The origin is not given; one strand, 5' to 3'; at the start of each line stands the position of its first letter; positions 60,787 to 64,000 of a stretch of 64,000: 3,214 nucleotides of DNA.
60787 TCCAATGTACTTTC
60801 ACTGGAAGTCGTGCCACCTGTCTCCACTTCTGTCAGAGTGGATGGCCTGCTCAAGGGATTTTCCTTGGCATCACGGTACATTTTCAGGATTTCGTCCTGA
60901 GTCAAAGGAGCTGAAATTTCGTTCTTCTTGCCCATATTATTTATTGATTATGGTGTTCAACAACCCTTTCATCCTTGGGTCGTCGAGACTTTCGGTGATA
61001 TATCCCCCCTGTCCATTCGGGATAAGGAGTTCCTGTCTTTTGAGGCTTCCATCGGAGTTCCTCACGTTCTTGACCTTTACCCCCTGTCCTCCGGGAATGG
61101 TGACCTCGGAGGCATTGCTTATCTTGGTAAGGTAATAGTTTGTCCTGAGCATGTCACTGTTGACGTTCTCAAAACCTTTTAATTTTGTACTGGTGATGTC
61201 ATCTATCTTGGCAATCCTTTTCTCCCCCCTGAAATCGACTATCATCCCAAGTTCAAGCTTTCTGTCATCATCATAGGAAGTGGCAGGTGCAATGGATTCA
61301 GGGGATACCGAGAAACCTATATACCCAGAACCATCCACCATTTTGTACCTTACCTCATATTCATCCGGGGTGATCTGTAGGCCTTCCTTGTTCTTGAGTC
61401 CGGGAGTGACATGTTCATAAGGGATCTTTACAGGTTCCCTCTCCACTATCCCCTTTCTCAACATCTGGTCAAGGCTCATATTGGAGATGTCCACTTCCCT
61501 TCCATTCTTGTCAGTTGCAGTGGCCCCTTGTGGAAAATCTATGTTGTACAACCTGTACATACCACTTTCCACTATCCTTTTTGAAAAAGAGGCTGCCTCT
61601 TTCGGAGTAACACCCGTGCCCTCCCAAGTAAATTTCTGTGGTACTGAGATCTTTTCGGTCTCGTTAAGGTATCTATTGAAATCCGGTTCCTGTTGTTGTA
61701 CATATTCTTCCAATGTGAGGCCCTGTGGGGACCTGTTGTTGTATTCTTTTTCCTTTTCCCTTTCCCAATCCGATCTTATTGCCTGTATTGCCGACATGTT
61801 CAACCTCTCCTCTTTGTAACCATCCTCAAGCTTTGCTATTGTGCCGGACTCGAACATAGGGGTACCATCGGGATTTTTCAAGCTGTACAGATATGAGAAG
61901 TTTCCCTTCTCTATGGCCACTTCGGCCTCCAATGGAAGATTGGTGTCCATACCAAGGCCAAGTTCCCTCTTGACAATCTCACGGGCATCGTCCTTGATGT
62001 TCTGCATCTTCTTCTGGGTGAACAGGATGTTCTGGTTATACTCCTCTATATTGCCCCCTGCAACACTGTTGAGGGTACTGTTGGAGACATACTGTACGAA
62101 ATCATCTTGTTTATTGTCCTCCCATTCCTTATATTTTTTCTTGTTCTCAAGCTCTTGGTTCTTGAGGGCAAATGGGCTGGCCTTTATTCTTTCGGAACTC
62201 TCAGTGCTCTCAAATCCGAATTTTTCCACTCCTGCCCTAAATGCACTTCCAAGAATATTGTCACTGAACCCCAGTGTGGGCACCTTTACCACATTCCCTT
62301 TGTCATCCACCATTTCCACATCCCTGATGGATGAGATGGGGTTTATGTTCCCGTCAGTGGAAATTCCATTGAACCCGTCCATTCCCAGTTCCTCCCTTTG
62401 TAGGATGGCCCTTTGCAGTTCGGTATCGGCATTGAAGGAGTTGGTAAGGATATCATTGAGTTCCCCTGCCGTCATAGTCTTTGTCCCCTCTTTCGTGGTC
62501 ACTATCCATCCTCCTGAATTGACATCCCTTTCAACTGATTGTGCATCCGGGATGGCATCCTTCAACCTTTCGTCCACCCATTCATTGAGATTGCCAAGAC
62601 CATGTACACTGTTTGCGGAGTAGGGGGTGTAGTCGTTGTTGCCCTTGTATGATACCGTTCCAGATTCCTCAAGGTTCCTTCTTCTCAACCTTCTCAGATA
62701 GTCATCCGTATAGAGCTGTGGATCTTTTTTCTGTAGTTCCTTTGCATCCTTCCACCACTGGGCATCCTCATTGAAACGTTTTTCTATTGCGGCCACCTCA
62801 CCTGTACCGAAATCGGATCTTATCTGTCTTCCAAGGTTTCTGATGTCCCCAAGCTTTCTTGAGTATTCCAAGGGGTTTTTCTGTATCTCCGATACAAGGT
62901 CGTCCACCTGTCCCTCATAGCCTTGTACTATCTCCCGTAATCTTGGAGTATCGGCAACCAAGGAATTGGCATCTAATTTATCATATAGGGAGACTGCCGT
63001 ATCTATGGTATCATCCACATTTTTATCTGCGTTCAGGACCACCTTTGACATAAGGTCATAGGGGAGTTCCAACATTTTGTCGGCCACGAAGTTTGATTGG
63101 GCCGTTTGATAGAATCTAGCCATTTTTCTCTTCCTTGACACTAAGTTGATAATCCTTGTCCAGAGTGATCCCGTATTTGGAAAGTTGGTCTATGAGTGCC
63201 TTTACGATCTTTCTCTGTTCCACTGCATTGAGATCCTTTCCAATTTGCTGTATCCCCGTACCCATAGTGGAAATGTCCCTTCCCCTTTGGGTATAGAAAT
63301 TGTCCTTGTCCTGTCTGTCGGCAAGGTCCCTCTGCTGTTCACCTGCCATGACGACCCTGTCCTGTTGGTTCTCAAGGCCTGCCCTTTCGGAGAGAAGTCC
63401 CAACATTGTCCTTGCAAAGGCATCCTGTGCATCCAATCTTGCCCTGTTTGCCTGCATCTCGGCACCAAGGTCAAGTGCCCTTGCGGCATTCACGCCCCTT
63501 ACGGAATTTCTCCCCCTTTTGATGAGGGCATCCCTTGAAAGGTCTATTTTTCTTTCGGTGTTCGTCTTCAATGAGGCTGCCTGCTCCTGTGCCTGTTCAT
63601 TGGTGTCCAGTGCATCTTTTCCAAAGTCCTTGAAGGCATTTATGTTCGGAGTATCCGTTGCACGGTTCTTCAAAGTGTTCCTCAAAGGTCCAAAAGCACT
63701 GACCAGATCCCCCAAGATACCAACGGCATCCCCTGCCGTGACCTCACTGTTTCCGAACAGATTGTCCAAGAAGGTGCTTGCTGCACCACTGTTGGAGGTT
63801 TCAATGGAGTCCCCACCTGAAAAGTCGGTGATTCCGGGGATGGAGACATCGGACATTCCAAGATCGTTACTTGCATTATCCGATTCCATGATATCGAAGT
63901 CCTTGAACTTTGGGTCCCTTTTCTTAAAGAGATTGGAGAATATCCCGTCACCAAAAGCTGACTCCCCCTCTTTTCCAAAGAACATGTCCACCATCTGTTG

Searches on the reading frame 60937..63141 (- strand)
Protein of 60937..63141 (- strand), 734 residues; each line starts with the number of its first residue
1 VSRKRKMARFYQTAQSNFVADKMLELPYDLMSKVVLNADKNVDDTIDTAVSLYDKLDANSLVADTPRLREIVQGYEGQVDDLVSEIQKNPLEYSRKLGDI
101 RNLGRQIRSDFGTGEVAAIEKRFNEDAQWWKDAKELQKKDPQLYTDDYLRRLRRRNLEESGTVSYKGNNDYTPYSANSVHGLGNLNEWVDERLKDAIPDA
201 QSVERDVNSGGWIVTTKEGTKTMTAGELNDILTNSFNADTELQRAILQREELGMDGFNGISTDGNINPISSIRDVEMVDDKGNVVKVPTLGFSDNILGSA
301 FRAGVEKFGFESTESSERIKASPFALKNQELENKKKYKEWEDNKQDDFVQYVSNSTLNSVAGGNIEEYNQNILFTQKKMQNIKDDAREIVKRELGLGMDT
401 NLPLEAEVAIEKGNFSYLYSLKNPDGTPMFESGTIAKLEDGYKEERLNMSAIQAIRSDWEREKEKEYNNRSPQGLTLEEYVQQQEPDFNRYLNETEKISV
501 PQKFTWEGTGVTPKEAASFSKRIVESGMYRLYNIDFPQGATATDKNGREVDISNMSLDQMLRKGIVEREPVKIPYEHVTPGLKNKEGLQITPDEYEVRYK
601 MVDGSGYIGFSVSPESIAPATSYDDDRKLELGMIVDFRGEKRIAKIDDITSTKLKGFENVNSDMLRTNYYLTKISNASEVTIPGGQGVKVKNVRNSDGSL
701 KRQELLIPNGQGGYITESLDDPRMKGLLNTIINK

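Call 10: search_protein_families(library=phrogs, proteins=[window:60937-63141:-])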
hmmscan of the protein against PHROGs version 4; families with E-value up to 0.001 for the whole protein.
window:60937-63141:- (734 aa): 1 family
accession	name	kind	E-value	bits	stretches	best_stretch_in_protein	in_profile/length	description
phrog_14670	-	unknown function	3.6e-38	132.4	1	7-390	1-369/732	-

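Call 95: find_encoding_contigs(protein=window:60937-63123:-, flank=10000, max_places=1)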
Protein window:60937-63123:- (728 aa): 6 contigs read that carry it; 1 place shown.
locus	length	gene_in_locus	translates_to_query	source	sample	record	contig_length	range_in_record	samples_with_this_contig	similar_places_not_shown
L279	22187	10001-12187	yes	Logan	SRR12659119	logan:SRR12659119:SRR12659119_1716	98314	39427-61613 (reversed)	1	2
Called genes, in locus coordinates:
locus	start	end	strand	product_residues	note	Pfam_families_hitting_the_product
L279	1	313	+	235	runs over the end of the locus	-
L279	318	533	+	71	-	-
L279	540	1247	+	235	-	PF25702:CrAss_Ring_2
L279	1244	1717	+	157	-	-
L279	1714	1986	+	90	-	-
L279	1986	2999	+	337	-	PF24228:CrAss_Ring_1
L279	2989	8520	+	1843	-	PF25731:crAss_MUZ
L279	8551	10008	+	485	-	-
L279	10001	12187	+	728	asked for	-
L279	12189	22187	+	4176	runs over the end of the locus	-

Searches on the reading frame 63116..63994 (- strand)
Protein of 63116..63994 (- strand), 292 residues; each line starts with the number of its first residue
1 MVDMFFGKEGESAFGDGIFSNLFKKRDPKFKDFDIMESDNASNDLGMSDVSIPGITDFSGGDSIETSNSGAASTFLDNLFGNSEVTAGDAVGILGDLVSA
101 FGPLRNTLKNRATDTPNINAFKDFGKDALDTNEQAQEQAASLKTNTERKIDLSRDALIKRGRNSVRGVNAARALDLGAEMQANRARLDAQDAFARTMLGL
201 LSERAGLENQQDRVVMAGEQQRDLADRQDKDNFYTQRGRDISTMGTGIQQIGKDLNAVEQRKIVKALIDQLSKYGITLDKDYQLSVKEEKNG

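Call 10: search_protein_families(library=phrogs, proteins=[window:63116-63994:-])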
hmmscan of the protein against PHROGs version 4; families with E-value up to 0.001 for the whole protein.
window:63116-63994:- (292 aa): 1 family
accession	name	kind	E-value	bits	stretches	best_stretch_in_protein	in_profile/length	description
phrog_15413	-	unknown function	2.1e-74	252.2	1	86-290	391-596/628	-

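Call 94: find_encoding_contigs(protein=window:63116-63994:-, flank=10000, max_places=1)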
Protein window:63116-63994:- (292 aa): no gene with exactly this product is on record in the collection.
